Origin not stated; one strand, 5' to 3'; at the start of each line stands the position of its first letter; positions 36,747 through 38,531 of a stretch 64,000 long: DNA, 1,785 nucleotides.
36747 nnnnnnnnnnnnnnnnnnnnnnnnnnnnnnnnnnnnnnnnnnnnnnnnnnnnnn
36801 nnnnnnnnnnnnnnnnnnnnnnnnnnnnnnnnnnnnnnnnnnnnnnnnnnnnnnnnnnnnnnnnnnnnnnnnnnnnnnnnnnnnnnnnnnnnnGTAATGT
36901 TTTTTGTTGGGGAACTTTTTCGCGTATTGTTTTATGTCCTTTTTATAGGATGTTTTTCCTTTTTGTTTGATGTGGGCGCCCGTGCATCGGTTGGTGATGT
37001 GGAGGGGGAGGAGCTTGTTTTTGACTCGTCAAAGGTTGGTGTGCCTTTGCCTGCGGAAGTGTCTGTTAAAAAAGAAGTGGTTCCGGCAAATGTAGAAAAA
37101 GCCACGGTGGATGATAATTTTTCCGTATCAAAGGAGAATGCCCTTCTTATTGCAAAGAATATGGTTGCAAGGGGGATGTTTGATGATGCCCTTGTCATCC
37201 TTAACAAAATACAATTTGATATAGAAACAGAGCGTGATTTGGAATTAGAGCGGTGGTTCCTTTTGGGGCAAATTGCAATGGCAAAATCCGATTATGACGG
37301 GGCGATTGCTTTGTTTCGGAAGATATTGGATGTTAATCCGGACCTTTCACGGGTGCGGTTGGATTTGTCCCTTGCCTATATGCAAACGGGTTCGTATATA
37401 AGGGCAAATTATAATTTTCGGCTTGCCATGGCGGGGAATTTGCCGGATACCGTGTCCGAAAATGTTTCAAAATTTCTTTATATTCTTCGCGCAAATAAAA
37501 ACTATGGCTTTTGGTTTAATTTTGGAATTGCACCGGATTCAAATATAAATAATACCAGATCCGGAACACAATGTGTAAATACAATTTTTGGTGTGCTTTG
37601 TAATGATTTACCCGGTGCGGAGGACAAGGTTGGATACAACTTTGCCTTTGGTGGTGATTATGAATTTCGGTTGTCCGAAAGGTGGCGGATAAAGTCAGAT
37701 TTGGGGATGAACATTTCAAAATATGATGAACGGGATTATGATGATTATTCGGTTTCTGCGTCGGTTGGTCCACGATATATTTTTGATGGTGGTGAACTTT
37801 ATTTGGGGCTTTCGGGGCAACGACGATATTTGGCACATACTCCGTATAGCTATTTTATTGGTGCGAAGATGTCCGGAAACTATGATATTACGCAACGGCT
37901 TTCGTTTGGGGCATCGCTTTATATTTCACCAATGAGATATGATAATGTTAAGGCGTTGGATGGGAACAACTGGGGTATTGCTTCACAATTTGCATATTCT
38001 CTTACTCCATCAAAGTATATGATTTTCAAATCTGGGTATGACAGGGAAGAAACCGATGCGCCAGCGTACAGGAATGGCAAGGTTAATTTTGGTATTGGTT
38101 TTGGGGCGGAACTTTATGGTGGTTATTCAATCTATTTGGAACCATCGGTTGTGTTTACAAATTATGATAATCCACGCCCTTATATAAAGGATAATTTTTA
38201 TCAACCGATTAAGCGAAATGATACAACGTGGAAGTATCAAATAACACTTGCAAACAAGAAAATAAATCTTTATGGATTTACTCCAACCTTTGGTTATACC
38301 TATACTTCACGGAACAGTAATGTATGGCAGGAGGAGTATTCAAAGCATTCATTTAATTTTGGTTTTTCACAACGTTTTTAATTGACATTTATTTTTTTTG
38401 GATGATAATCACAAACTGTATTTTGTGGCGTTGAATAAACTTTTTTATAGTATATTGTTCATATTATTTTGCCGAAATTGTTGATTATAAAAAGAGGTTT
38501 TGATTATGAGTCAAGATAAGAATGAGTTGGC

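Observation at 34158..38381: Slam-like translocon coupled to a giant novel surface lipoprotein (SLP-Slam operon) in a putative alphaproteobacterium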

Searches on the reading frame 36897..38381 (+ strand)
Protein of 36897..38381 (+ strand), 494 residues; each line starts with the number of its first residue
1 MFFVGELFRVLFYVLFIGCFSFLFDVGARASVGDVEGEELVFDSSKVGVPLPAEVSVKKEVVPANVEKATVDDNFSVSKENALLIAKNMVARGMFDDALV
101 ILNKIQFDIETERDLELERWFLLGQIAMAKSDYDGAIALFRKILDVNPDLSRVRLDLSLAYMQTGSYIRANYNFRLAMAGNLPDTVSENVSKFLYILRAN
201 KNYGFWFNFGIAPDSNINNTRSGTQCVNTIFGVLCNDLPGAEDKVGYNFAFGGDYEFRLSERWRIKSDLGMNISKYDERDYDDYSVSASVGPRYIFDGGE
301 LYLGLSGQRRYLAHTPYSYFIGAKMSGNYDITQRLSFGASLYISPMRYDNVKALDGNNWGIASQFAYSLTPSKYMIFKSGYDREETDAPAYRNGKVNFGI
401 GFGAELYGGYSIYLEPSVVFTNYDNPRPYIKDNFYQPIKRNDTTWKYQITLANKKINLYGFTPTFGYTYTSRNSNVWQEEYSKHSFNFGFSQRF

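Call 3: search_protein_families(library=pfam, proteins=[window:36897-38381:+], max_evalue=1)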
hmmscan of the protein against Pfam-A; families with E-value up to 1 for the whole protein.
window:36897-38381:+ (494 aa): 15 families
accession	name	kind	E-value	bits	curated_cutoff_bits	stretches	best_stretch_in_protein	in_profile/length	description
PF04575.19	SlipAM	-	1.2e-30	107.5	22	1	207-494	5-288/288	Surface lipoprotein assembly modifier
PF14559.12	TPR_19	-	1.6e-07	32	25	1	127-167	1-41/68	Tetratricopeptide repeat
PF24575.1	TPR_Slam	-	1.1e-06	29.4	35.2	1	123-174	53-104/104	Surface lipoprotein assembly modifier, N-terminal TPR repeats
PF07719.23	TPR_2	-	2.5e-06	27.6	27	1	119-149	3-33/34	Tetratricopeptide repeat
PF00515.34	TPR_1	-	8.6e-05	22.6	27.8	1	120-149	4-33/34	Tetratricopeptide repeat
PF23914.1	TPR_CcmH_CycH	-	0.00012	22.4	42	1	117-166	50-99/158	Cytochrome c-type biogenesis protein H TPR domain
PF13181.12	TPR_8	-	0.00013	22.3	25.7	1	118-149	2-33/34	Tetratricopeptide repeat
PF13432.12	TPR_16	-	0.00028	21.7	32.7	1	122-167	2-47/65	Tetratricopeptide repeat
PF13428.12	TPR_14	-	0.001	20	23.5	1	118-157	2-41/44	Tetratricopeptide repeat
PF25063.1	ARM_TT21_C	-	0.005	17.2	35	1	99-177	78-155/209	Tetratricopeptide repeat protein 21 C-terminal ARM domain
PF13174.12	TPR_6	-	0.0099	16.9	26.3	0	121-149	4-32/33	Tetratricopeptide repeat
PF13414.12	TPR_11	-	0.02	15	26.8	1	124-165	1-42/42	TPR repeat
PF13176.12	TPR_7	-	0.075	13.6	27.9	1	121-151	3-33/36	Tetratricopeptide repeat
PF13371.12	TPR_9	-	0.13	12.7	35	1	123-170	1-48/73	Tetratricopeptide repeat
PF13424.12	TPR_12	-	0.17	12.5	30.1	1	122-179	15-73/77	Tetratricopeptide repeat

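Call 4: search_protein_families(library=ncbifam, proteins=[window:36897-38381:+], max_evalue=1)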
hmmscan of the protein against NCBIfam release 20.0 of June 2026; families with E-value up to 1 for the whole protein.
window:36897-38381:+ (494 aa): 9 families
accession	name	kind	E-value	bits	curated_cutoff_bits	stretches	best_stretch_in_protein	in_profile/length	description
NF040959.1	MamA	equivalog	0.00016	21.2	200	1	85-178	43-132/204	magnetosome protein MamA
TIGR02917.1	PEP_TPR_lipo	equivalog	0.00039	18.4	312.2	1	80-177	568-661/899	XrtA/PEP-CTERM system TPR-repeat protein PrsT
NF033758.1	gliding_GltE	equivalog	0.0041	16.2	225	1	121-173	260-312/411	adventurous gliding motility TPR repeat lipoprotein GltE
NF047481.1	lipo_LIC12587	subfamily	0.0052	16.2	200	1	76-149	53-126/213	LIC12587 family lipoprotein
TIGR02552.1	LcrH_SycD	equivalog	0.0085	15.8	104.8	1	120-179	55-114/136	SycD/LcrH family type III secretion system chaperone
NF052312.1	T9SS_PorW_SprE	equivalog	0.037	12.7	250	1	78-149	178-248/716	type IX secretion system periplasmic lipoprotein PorW/SprE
NF047507.1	TPR_BatC_Lepto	exception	0.045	13.2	175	1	92-155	71-134/214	TPR repeat-containing protein BatC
TIGR02521.1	type_IV_pilW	equivalog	0.047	13.2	154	1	128-177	42-91/234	type IV pilus biogenesis/stability protein PilW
NF033920.0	C39_PA2778_fam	equivalog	0.14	11.5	150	1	118-178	191-251/255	PA2778 family cysteine peptidase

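Call 15: predict_structure(protein=window:36897-38381:+)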
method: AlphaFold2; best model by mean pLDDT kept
length: 494 residues; sequences in the alignment: 1
mean_pLDDT: 38.3   pTM: 0.31
mean pLDDT of the five models: 38.3, 35.0, 34.1, 33.6, 32.6
residues with pLDDT >= 90: 1; 70-90: 66; 50-70: 34; < 50: 393
segments of 3 or more residues with pLDDT < 50: 29-75, 149-494
pLDDT, mean of each block of 10 residues (from residue 1): 73 81 57 38 37 32 32 59 80 77 85 81 71 64 59 38 28 35 37 39 30 26 24 23 27 25 24 27 26 35 36 32 25 23 23 24 23 23 27 26 25 25 26 30 33 30 28 27 26 24
secondary structure, 60 per line:
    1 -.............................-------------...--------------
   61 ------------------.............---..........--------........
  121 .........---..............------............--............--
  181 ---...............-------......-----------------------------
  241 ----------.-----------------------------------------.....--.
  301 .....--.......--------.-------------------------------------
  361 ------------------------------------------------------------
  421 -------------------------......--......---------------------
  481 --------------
elements in order: H2-30 H79-91 H95-104 H113-129 H133-146 E153-164 E167-178 H184-198 E206-211 E293-297 E300-305 E308-314 E446-451 E454-459

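Call 19: find_homologous_proteins(query=window:36897-38381:+, max_evalue=0.00001)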
Query window:36897-38381:+ (494 aa): 328 proteins with E <= 0.00001 among 8000 candidates; the best 120 are listed.
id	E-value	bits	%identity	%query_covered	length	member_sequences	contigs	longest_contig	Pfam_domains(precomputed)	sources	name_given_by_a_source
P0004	0.0e+0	1121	99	100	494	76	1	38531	PF14559.13,PF24575.2,PF04575.20,PF07719.24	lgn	-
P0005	3.2e-138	480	49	90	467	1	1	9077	PF04575.20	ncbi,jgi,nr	ncbi:MAG: surface lipoprotein assembly modifier [Rickettsiales bacterium]|jgi:hypothetical protein|n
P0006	6.7e-127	443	47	89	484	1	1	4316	PF14559.13,PF24575.2,PF04575.20,PF13432.13,PF07719.24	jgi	jgi:hypothetical protein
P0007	8.2e-121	423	42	92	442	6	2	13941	PF14559.13,PF24575.2,PF04575.20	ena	-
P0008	7.9e-117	409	44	87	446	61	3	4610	PF24575.2,PF04575.20,PF13174.13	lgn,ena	-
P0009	9.7e-115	402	43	90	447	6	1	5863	PF14559.13,PF24575.2,PF04575.20,PF13428.13,PF07719.24,PF13174.13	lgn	-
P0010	6.5e-112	393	42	87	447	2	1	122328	PF14559.13,PF24575.2,PF04575.20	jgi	jgi:tetratricopeptide (TPR) repeat protein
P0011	1.2e-110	389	43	87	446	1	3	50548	PF14559.13,PF24575.2,PF13431.13,PF04575.20,PF13432.13,PF13428.13,PF07719.24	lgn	-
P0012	3.3e-110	388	43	90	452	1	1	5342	PF14559.13,PF24575.2,PF04575.20,PF13432.13,PF13428.13,PF07719.24,PF13174.13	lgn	-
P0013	1.1e-109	386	42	90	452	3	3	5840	PF14559.13,PF24575.2,PF04575.20,PF13432.13,PF13428.13,PF07719.24,PF13174.13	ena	-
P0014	5.2e-109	384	44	85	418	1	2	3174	PF14559.13,PF24575.2,PF04575.20,PF13176.13,PF13432.13,PF13428.13,PF07719.24,PF13174.13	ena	-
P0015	1.3e-108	382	42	88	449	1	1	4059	PF14559.13,PF24575.2,PF13431.13,PF04575.20,PF12895.14,PF13428.13,PF13181.13,PF07719.24,PF13174.13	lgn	-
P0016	1.5e-108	382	42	87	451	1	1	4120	PF14559.13,PF24575.2,PF13431.13,PF04575.20,PF13432.13,PF13428.13,PF07719.24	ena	-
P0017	1.5e-108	382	42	90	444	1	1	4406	PF14559.13,PF24575.2,PF04575.20,PF13432.13,PF13428.13,PF07719.24,PF13174.13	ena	-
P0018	1.6e-108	382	44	85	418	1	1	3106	PF14559.13,PF24575.2,PF04575.20,PF13176.13,PF13432.13,PF13428.13,PF07719.24,PF13174.13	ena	-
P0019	3.1e-108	381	43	87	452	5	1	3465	PF14559.13,PF24575.2,PF04575.20,PF13432.13,PF13428.13,PF07719.24,PF13174.13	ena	-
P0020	6.7e-108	380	44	84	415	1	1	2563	PF14559.13,PF24575.2,PF04575.20,PF13432.13,PF13428.13,PF07719.24,PF13174.13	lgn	-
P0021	6.7e-108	380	41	90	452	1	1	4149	PF14559.13,PF24575.2,PF04575.20,PF13428.13,PF07719.24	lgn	-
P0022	8.2e-108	380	43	87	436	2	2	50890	PF14559.13,PF24575.2,PF13431.13,PF04575.20,PF13432.13,PF13428.13,PF07719.24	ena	-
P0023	9.8e-108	379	42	85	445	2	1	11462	PF14559.13,PF24575.2,PF04575.20,PF22871.3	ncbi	-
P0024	1.1e-107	379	43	87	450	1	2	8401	PF14559.13,PF24575.2,PF13431.13,PF04575.20,PF13432.13,PF13428.13,PF07719.24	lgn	-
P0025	1.3e-107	379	43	87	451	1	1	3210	PF14559.13,PF24575.2,PF04575.20,PF13428.13,PF07719.24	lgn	-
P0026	1.5e-107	379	42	90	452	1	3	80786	PF14559.13,PF24575.2,PF04575.20,PF13181.13,PF07719.24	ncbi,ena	-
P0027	2.6e-107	378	43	85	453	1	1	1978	PF14559.13,PF04575.20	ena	-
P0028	3.3e-107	378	44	85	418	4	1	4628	PF14559.13,PF24575.2,PF04575.20,PF13424.13,PF13176.13,PF13432.13,PF13428.13,PF07719.24,PF13174.13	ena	-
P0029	6.1e-107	377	41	87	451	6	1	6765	PF14559.13,PF24575.2,PF04575.20,PF13424.13,PF13176.13,PF13432.13,PF13428.13,PF13181.13,PF07719.24,PF13174.13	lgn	-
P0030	8.1e-107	376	42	90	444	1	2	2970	PF14559.13,PF24575.2,PF04575.20,PF13428.13,PF07719.24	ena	-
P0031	3.3e-106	374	43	85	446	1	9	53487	PF14559.13,PF24575.2,PF04575.20,PF07719.24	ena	-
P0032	3.4e-106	374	42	85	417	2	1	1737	PF14559.13,PF24575.2,PF04575.20,PF13424.13,PF07719.24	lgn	-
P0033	4.2e-106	374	42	88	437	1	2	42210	PF14559.13,PF24575.2,PF04575.20,PF13176.13,PF13432.13,PF13428.13,PF07719.24,PF13174.13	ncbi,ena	-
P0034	6.6e-106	373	42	85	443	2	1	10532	PF14559.13,PF24575.2,PF13431.13,PF04575.20,PF00515.35,PF13432.13,PF07719.24,PF13174.13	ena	-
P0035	9.3e-106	373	43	85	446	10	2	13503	PF14559.13,PF24575.2,PF04575.20,PF13428.13,PF07719.24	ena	-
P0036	1.0e-105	373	41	89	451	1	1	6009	PF14559.13,PF24575.2,PF04575.20,PF13176.13,PF13428.13,PF07719.24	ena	-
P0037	1.1e-105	373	40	91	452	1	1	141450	PF14559.13,PF24575.2,PF13431.13,PF23914.2,PF04575.20,PF13176.13,PF13432.13,PF13428.13,PF07719.24,PF13174.13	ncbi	-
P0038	1.1e-105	373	42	88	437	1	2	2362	PF14559.13,PF24575.2,PF04575.20,PF13176.13,PF13432.13,PF13428.13,PF07719.24,PF13174.13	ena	-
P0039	1.1e-105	373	42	89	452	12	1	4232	PF14559.13,PF24575.2,PF04575.20,PF13176.13,PF13428.13,PF13181.13,PF07719.24,PF13174.13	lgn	-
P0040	1.2e-105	372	43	85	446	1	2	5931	PF14559.13,PF24575.2,PF04575.20,PF07719.24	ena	-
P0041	1.5e-105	372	42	88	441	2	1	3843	PF14559.13,PF24575.2,PF04575.20,PF07719.24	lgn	-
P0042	1.7e-105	372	42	87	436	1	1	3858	PF14559.13,PF24575.2,PF13414.13,PF04575.20,PF00515.35,PF13432.13,PF13428.13,PF13181.13,PF07719.24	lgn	-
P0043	2.3e-105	372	41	86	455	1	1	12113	PF14559.13,PF13505.13,PF04575.20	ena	-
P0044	2.8e-105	371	43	85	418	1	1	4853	PF14559.13,PF24575.2,PF04575.20,PF13428.13,PF07719.24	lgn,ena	-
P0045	3.4e-105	371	41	88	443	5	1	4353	PF14559.13,PF04575.20,PF00515.35,PF13432.13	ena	-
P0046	3.6e-105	371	40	90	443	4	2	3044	PF14559.13,PF24575.2,PF04575.20,PF00515.35,PF13176.13,PF07719.24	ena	-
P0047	3.7e-105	371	42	85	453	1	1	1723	PF04575.20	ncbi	-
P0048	5.8e-105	370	40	88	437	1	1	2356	PF14559.13,PF24575.2,PF04575.20,PF12895.14,PF13432.13,PF13428.13,PF07719.24,PF13174.13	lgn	-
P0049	8.1e-105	370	40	91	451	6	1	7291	PF14559.13,PF24575.2,PF13505.13,PF04575.20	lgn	-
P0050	9.3e-105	370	41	85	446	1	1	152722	PF14559.13,PF24575.2,PF04575.20,PF13176.13,PF13428.13,PF07719.24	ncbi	-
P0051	1.3e-104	369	41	86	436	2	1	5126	PF14559.13,PF24575.2,PF13431.13,PF04575.20,PF13176.13,PF13432.13,PF13428.13,PF07719.24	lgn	-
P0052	1.3e-104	369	40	90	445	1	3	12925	PF14559.13,PF24575.2,PF04575.20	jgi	jgi:hypothetical protein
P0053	2.3e-104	368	42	83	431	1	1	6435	PF14559.13,PF24575.2,PF04575.20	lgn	-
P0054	2.8e-104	368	40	91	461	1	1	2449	PF14559.13,PF04575.20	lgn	-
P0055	3.3e-104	368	41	90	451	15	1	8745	PF14559.13,PF24575.2,PF23914.2,PF04575.20,PF00515.35,PF13176.13,PF13428.13,PF07719.24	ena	-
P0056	3.5e-104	368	42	84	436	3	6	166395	PF14559.13,PF24575.2,PF04575.20,PF13176.13,PF13432.13,PF13428.13,PF07719.24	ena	-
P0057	4.3e-104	367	40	86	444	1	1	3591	PF04575.20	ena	-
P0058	7.0e-104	367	40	90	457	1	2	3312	PF04575.20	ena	-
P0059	8.7e-104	366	43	85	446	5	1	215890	PF14559.13,PF24575.2,PF04575.20,PF13428.13,PF07719.24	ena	-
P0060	1.6e-103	365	44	85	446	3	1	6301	PF14559.13,PF24575.2,PF04575.20,PF13432.13,PF07719.24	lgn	-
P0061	1.6e-103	365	41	85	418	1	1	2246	PF14559.13,PF24575.2,PF04575.20,PF13432.13,PF13428.13,PF07719.24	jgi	jgi:hypothetical protein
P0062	1.6e-103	365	43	85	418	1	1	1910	PF14559.13,PF24575.2,PF13414.13,PF04575.20,PF13432.13,PF13428.13,PF13181.13,PF07719.24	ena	-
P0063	2.7e-103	365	41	85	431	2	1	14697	PF14559.13,PF24575.2,PF04575.20,PF07719.24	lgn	-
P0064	3.2e-103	364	41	85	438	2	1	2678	PF14559.13,PF24575.2,PF04575.20,PF13428.13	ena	-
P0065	3.2e-103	364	42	85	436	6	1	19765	PF14559.13,PF24575.2,PF04575.20,PF00515.35,PF12895.14,PF13176.13,PF13432.13,PF13428.13,PF13181.13,PF07719.24,PF13174.13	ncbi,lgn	-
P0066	4.6e-103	364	43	87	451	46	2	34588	PF14559.13,PF24575.2,PF04575.20,PF13432.13,PF13428.13,PF07719.24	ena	-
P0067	5.3e-103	364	41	89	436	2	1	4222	PF14559.13,PF24575.2,PF04575.20,PF13181.13,PF07719.24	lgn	-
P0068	5.8e-103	364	41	91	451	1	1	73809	PF14559.13,PF24575.2,PF04575.20,PF12895.14,PF13428.13,PF13181.13,PF07719.24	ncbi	-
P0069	7.1e-103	363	40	89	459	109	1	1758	PF14559.13,PF24575.2,PF04575.20,PF13432.13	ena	-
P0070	9.4e-103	363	41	89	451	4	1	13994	PF14559.13,PF24575.2,PF04575.20,PF12895.14,PF13424.13,PF13176.13,PF13432.13,PF13428.13,PF13181.13,PF07719.24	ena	-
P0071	1.2e-102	363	41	85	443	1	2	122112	PF14559.13,PF24575.2,PF13431.13,PF04575.20,PF13428.13,PF07719.24,PF13174.13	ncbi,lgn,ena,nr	ncbi:MAG: surface lipoprotein assembly modifier [Alphaproteobacteria bacterium]|nr:surface lipoprote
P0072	1.8e-102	362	42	85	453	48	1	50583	PF14559.13,PF24575.2,PF04575.20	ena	-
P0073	2.3e-102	362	43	85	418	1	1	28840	PF14559.13,PF24575.2,PF13431.13,PF04575.20,PF13432.13,PF13428.13,PF07719.24,PF13174.13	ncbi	-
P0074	2.6e-102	361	41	87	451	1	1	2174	PF04575.20,PF13176.13,PF13428.13,PF14559.13,PF24575.2,PF00515.35,PF12895.14,PF13424.13,PF13432.13,PF13181.13,PF07719.24,PF13174.13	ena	-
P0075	3.6e-102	361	43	85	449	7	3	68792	PF14559.13,PF24575.2,PF04575.20,PF13428.13,PF13181.13,PF07719.24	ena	-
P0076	3.7e-102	361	41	91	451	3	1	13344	PF14559.13,PF24575.2,PF04575.20,PF12895.14,PF13428.13,PF13181.13,PF07719.24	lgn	-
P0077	3.9e-102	361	41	89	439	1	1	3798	PF14559.13,PF24575.2,PF23914.2,PF04575.20,PF00515.35,PF13176.13,PF13428.13,PF13181.13,PF07719.24,PF13174.13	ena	-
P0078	5.1e-102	361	42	85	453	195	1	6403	PF14559.13,PF24575.2,PF04575.20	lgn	-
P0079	5.6e-102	360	41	83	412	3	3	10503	PF14559.13,PF24575.2,PF04575.20,PF13432.13,PF13428.13,PF07719.24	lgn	-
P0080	6.2e-102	360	41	85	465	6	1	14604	PF14559.13,PF24575.2,PF04575.20,PF00515.35,PF12895.14,PF13176.13,PF13428.13,PF13181.13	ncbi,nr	ncbi:MAG: DUF560 domain-containing protein [Alphaproteobacteria bacterium]|nr:DUF560 domain-containi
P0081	7.1e-102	360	39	93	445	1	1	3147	PF14559.13,PF24575.2,PF04575.20,PF12895.14,PF13432.13,PF13428.13,PF13181.13,PF07719.24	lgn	-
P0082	7.7e-102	360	40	85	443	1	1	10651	PF14559.13,PF24575.2,PF25058.2,PF04575.20,PF12895.14,PF13432.13,PF13428.13,PF07719.24,PF13174.13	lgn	-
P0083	8.9e-102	360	41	87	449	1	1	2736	PF13431.13,PF13414.13,PF04575.20,PF13176.13,PF13428.13,PF14559.13,PF24575.2,PF00515.35,PF12895.14,PF13181.13,PF07719.24,PF13174.13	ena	-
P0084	9.4e-102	360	41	91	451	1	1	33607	PF14559.13,PF24575.2,PF04575.20,PF12895.14,PF13428.13,PF13181.13,PF07719.24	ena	-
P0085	9.5e-102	360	42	85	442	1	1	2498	PF14559.13,PF24575.2,PF04575.20,PF12895.14,PF13428.13,PF07719.24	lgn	-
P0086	1.1e-101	359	41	85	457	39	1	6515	PF14559.13,PF24575.2,PF13431.13,PF04575.20,PF13428.13,PF07719.24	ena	-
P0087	1.3e-101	359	41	85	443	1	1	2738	PF14559.13,PF24575.2,PF25058.2,PF04575.20,PF12895.14,PF13432.13,PF13428.13,PF07719.24,PF13174.13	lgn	-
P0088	1.5e-101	359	39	91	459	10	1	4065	PF14559.13,PF24575.2,PF04575.20,PF12895.14,PF13428.13,PF07719.24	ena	-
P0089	1.6e-101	359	40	89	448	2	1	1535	PF14559.13,PF24575.2,PF04575.20,PF13428.13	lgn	-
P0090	1.6e-101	359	43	84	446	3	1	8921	PF14559.13,PF24575.2,PF04575.20,PF12895.14,PF13432.13,PF13428.13,PF13181.13,PF07719.24,PF13174.13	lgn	-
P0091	1.9e-101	359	42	83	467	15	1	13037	PF04575.20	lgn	-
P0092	3.0e-101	358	39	88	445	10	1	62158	PF14559.13,PF24575.2,PF04575.20,PF12895.14,PF13428.13,PF07719.24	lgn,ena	-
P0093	4.3e-101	357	41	85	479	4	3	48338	PF24575.2,PF04575.20,PF13428.13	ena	-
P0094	4.5e-101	357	40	89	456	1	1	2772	PF14559.13,PF24575.2,PF04575.20,PF13428.13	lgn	-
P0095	5.6e-101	357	40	89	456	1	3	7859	PF14559.13,PF24575.2,PF04575.20,PF13428.13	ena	-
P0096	6.1e-101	357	40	89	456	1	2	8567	PF14559.13,PF24575.2,PF04575.20,PF13428.13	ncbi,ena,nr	ncbi:MAG: DUF560 domain-containing protein [Alphaproteobacteria bacterium]|nr:DUF560 domain-containi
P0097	1.0e-100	356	40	89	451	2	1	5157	PF14559.13,PF24575.2,PF04575.20,PF13428.13,PF07719.24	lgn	-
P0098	1.2e-100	356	41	90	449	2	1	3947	PF14559.13,PF24575.2,PF04575.20,PF12895.14,PF13176.13,PF13432.13,PF13428.13,PF07719.24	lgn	-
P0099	1.9e-100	355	39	88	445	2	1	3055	PF14559.13,PF24575.2,PF04575.20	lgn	-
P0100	2.3e-100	355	40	84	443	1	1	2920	PF14559.13,PF24575.2,PF04575.20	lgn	-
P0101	2.9e-100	355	39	88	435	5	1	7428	PF14559.13,PF24575.2,PF04575.20,PF00515.35,PF12895.14,PF13432.13,PF13428.13,PF07719.24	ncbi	-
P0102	2.9e-100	355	38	94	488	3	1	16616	PF14559.13,PF24575.2,PF04575.20,PF07719.24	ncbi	-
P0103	3.2e-100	355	41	89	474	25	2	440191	PF14559.13,PF24575.2,PF04575.20,PF12895.14,PF13428.13,PF07719.24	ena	-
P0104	3.3e-100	355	42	83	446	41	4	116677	PF14559.13,PF25063.1,PF24575.2,PF04575.20,PF00515.35,PF12895.14,PF13424.13,PF13428.13,PF13181.13,PF07719.24,PF13174.13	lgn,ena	-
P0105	3.9e-100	354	38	88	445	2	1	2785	PF14559.13,PF24575.2,PF04575.20,PF12895.14,PF13428.13,PF07719.24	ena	-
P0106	4.1e-100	354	40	85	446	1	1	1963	PF14559.13,PF24575.2,PF04575.20,PF13432.13,PF13428.13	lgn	-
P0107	4.3e-100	354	37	90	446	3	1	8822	PF14559.13,PF24575.2,PF04575.20,PF13176.13,PF13428.13,PF07719.24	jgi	-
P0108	4.6e-100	354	38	91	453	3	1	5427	PF14559.13,PF24575.2,PF04575.20,PF07719.24,PF13174.13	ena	-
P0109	4.7e-100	354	40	89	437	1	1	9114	PF14559.13,PF24575.2,PF04575.20,PF13428.13,PF07719.24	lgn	-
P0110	5.5e-100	354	40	85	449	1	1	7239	PF14559.13,PF25063.1,PF24575.2,PF23914.2,PF04575.20,PF00515.35,PF12895.14,PF13428.13,PF13181.13,PF07719.24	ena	-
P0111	8.3e-100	353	41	87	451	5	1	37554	PF14559.13,PF24575.2,PF04575.20,PF12895.14,PF13428.13,PF07719.24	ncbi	-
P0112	8.9e-100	353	40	88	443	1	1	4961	PF14559.13,PF24575.2,PF13431.13,PF04575.20,PF12895.14,PF13424.13,PF13432.13,PF13428.13,PF13181.13,PF07719.24,PF13174.13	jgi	-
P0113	1.1e-99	353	41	90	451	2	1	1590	PF14559.13,PF24575.2,PF04575.20,PF12895.14,PF13424.13,PF13176.13,PF13432.13,PF13428.13,PF13181.13,PF07719.24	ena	-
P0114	1.2e-99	353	40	85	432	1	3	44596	PF14559.13,PF24575.2,PF13431.13,PF04575.20,PF13428.13,PF07719.24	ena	-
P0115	1.2e-99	353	40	85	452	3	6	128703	PF14559.13,PF24575.2,PF04575.20,PF00515.35,PF12895.14,PF13176.13,PF13432.13,PF13428.13,PF13181.13,PF07719.24,PF13174.13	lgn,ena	-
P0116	1.9e-99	352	39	88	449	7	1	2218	PF14559.13,PF24575.2,PF04575.20,PF13428.13,PF13181.13,PF07719.24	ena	-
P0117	2.5e-99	352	42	84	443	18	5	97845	PF14559.13,PF24575.2,PF04575.20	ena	-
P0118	2.5e-99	352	41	91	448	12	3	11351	PF13431.13,PF04575.20,PF13176.13,PF13428.13,PF14559.13,PF24575.2,PF00515.35,PF12895.14,PF13424.13,PF13432.13,PF13181.13,PF07719.24,PF13174.13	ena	-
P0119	2.7e-99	352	42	81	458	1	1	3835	PF14559.13,PF24575.2,PF13505.13,PF04575.20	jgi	jgi:hypothetical protein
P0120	3.0e-99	351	39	89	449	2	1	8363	PF14559.13,PF24575.2,PF04575.20,PF12895.14,PF13428.13,PF07719.24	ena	-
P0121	3.2e-99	351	39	85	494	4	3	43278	PF14559.13,PF24575.2,PF04575.20,PF12895.14,PF13428.13,PF13181.13,PF07719.24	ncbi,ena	-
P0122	5.3e-99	351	40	85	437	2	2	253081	PF14559.13,PF24575.2,PF04575.20,PF13428.13,PF13181.13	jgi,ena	-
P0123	6.3e-99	350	40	83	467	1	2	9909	PF04575.20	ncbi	-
